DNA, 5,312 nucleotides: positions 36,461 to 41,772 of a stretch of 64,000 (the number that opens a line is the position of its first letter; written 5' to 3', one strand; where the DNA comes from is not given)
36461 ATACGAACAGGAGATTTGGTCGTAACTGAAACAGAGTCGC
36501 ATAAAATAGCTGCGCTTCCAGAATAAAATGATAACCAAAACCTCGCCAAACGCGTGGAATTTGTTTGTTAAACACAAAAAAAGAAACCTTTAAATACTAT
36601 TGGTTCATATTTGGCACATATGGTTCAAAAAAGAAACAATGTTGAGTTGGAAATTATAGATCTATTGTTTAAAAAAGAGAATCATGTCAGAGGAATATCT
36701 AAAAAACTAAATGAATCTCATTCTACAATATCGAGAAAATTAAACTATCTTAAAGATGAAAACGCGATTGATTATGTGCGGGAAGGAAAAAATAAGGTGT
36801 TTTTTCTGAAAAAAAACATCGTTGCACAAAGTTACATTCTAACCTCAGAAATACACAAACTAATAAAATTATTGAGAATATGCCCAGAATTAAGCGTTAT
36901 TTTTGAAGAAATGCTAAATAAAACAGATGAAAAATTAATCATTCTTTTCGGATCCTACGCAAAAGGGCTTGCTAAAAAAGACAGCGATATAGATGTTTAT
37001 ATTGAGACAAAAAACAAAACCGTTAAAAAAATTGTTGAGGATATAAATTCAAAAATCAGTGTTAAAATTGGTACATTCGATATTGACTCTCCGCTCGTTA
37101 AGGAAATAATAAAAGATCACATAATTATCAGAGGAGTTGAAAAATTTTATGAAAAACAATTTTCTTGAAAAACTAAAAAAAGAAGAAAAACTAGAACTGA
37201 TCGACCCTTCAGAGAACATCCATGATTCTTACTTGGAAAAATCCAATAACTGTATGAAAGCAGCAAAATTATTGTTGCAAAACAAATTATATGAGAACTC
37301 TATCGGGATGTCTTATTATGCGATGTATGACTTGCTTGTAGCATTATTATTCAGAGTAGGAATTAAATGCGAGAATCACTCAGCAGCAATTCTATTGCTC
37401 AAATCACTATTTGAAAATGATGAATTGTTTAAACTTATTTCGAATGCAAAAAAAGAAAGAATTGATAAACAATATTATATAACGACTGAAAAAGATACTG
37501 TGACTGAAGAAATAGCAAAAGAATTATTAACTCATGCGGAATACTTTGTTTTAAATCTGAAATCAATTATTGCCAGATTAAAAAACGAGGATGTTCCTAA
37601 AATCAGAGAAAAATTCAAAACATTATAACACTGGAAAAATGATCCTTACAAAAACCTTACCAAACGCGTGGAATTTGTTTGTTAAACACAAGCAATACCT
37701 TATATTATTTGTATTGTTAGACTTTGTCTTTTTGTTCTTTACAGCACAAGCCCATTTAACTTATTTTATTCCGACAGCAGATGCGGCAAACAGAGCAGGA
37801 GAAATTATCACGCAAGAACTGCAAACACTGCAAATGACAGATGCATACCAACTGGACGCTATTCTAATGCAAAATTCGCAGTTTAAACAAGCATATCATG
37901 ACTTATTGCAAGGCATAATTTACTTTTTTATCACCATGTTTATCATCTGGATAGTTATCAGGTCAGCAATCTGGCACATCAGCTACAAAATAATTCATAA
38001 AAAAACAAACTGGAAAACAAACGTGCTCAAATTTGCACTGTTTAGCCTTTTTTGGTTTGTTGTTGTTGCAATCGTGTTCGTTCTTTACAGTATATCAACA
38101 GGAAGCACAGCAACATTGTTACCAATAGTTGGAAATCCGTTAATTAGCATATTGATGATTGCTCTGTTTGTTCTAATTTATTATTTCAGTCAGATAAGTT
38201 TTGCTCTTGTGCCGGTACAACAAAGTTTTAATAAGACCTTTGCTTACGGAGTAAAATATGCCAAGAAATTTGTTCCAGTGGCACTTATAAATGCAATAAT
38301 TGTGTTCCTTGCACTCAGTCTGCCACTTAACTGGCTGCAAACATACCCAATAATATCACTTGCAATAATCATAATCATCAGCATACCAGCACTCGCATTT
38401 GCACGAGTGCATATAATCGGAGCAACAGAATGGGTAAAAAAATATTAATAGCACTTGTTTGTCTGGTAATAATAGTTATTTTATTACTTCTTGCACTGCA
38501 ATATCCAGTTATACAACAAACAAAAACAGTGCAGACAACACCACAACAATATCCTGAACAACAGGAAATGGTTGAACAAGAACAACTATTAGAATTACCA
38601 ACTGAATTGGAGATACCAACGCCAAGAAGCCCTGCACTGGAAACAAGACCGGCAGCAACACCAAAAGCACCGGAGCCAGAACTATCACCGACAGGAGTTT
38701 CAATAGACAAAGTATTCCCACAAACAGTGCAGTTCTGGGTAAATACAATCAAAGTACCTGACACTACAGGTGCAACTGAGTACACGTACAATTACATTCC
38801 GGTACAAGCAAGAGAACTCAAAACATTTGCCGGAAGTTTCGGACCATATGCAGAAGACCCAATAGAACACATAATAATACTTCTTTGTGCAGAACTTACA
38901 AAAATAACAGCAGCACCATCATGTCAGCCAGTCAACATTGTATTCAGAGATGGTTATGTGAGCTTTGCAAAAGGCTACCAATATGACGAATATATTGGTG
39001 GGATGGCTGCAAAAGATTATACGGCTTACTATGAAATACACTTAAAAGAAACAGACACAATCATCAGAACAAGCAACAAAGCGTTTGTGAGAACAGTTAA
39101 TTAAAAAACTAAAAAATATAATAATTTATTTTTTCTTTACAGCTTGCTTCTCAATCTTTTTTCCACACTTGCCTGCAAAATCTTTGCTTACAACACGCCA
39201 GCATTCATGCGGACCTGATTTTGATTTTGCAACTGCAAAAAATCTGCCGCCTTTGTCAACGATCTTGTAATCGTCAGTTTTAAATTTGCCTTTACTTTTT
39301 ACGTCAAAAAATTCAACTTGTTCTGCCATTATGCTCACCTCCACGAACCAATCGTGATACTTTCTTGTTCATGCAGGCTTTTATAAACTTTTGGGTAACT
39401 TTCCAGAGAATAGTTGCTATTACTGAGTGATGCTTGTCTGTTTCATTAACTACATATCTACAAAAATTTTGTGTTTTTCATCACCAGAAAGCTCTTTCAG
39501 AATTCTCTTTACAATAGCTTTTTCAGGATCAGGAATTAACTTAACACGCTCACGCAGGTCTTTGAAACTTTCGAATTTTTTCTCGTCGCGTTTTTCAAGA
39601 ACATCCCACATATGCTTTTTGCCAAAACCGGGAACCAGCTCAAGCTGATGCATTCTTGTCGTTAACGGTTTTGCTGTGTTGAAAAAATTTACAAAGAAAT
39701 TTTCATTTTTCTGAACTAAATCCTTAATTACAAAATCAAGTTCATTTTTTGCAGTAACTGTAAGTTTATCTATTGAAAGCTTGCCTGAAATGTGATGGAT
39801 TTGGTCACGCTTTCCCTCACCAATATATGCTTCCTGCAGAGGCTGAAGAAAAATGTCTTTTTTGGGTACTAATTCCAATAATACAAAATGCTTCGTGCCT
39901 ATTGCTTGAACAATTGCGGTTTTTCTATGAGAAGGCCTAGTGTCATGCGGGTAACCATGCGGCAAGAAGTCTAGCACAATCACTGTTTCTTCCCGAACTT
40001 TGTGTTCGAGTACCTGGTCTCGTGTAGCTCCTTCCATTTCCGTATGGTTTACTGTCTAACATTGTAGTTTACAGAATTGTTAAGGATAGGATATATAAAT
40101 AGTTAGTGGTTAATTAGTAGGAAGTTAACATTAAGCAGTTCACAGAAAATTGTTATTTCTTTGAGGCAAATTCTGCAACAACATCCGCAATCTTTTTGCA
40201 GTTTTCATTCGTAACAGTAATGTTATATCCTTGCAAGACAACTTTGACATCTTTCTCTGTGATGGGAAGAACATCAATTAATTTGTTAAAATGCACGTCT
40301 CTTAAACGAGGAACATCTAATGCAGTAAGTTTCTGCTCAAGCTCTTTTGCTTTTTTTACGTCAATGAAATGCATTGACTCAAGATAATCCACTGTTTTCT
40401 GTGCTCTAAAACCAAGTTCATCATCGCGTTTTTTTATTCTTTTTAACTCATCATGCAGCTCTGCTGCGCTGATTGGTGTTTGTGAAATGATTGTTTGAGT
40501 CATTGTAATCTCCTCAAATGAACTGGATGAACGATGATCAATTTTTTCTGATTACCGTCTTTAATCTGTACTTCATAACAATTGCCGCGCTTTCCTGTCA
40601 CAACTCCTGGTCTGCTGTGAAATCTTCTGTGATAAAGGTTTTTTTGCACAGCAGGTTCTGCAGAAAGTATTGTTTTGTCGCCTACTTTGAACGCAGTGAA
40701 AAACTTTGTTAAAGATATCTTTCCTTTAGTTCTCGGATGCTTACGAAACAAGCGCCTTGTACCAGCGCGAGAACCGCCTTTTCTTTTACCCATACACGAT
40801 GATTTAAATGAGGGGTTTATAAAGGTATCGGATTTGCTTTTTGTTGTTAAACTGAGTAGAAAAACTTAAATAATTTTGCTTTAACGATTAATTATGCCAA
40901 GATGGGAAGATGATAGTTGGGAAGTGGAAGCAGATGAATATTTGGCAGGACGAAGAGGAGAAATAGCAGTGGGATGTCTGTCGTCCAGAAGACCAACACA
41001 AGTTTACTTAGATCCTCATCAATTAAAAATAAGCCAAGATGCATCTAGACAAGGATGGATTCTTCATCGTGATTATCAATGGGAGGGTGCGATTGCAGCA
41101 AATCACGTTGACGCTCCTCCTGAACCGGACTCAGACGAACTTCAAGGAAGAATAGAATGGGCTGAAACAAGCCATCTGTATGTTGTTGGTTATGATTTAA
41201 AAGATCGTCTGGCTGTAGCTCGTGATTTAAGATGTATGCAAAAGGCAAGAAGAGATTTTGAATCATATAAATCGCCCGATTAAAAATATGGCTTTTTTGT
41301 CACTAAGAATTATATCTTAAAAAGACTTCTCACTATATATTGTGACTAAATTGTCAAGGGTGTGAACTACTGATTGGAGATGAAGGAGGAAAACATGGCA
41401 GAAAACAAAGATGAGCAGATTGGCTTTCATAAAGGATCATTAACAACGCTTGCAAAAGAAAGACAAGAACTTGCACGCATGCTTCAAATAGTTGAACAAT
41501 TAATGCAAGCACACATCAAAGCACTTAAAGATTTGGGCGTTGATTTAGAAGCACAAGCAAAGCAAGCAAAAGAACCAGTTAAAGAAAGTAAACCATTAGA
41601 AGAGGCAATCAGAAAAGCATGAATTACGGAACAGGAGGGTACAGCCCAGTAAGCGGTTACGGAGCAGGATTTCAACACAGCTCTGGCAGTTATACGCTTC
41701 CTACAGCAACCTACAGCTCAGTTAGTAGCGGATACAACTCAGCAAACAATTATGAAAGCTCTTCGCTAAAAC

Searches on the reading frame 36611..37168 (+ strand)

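Call 29: search_protein_families(library=pfam, proteins=[window:36611-37168:+], max_evalue=0.001)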
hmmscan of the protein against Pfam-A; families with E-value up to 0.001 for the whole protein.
window:36611-37168:+ (185 aa): 4 families
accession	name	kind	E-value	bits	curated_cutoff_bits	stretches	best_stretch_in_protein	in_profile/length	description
PF01909.29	NTP_transf_2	-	6.4e-10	39.7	21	1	98-172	5-91/93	Nucleotidyltransferase domain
PF18765.7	Polbeta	-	2.7e-08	34.3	26.9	1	103-168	8-82/93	Polymerase beta, Nucleotidyltransferase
PF22600.2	MTPAP-like_central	-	4.4e-06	27.3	27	1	84-141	19-73/139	Poly(A) RNA polymerase, mitochondrial-like, central palm domain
PF01022.26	HTH_5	-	5.4e-05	23.4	22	1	13-51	5-43/47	Bacterial regulatory protein, arsR family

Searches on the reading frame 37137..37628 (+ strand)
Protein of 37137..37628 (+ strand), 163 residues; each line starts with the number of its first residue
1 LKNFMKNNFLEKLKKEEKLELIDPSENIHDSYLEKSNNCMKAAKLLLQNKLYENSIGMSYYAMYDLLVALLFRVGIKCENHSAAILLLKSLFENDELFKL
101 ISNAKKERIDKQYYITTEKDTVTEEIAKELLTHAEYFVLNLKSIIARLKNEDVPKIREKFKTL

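Call 29: search_protein_families(library=pfam, proteins=[window:37137-37628:+], max_evalue=0.001)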
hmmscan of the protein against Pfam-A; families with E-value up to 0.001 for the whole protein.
window:37137-37628:+ (163 aa): 1 family
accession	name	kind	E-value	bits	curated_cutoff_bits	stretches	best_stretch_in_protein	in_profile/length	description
PF05168.19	HEPN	-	2.9e-12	47.2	22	1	32-138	4-111/117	HEPN domain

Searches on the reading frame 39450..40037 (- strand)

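Call 29: search_protein_families(library=pfam, proteins=[window:39450-40037:-], max_evalue=0.001)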
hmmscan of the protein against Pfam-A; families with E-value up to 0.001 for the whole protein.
window:39450-40037:- (195 aa): 1 family
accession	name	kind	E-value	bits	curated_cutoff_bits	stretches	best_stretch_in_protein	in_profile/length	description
PF04919.18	DUF655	-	4.9e-66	222.6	22.2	1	16-193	2-180/181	Protein of unknown function (DUF655)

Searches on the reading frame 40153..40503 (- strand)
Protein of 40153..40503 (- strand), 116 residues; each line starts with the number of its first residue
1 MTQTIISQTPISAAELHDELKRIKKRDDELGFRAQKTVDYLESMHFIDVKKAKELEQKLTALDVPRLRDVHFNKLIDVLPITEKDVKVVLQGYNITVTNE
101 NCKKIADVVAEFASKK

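Call 29: search_protein_families(library=pfam, proteins=[window:40153-40503:-], max_evalue=0.001)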
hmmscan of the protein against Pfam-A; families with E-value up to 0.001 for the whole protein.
window:40153-40503:- (116 aa): 1 family
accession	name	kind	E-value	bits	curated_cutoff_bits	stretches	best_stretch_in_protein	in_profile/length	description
PF03874.21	RNA_pol_Rpb4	-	7.7e-05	23.4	25.6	1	22-111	27-114/116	RNA polymerase Rpb4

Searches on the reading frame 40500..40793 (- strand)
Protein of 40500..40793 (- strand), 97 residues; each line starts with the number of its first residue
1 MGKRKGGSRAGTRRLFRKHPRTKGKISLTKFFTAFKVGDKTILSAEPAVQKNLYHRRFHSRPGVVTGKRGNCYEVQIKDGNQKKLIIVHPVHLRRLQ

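Call 54: search_protein_families(library=pfam, proteins=[window:40500-40793:-], max_evalue=0.01)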
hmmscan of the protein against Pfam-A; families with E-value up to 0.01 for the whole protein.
window:40500-40793:- (97 aa): 1 family
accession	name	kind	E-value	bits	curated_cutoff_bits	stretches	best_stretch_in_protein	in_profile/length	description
PF01157.24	Ribosomal_L21e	-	2.5e-25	88.7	27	1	4-96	3-99/101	Ribosomal protein L21e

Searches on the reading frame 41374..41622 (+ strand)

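Call 54: search_protein_families(library=pfam, proteins=[window:41374-41622:+], max_evalue=0.01)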
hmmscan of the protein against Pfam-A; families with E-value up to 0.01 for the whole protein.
window:41374-41622:+ (82 aa): 1 family
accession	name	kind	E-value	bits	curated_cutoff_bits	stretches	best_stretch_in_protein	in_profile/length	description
PF20045.4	DUF6447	-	0.005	17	27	1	21-75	20-74/75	Family of unknown function (DUF6447)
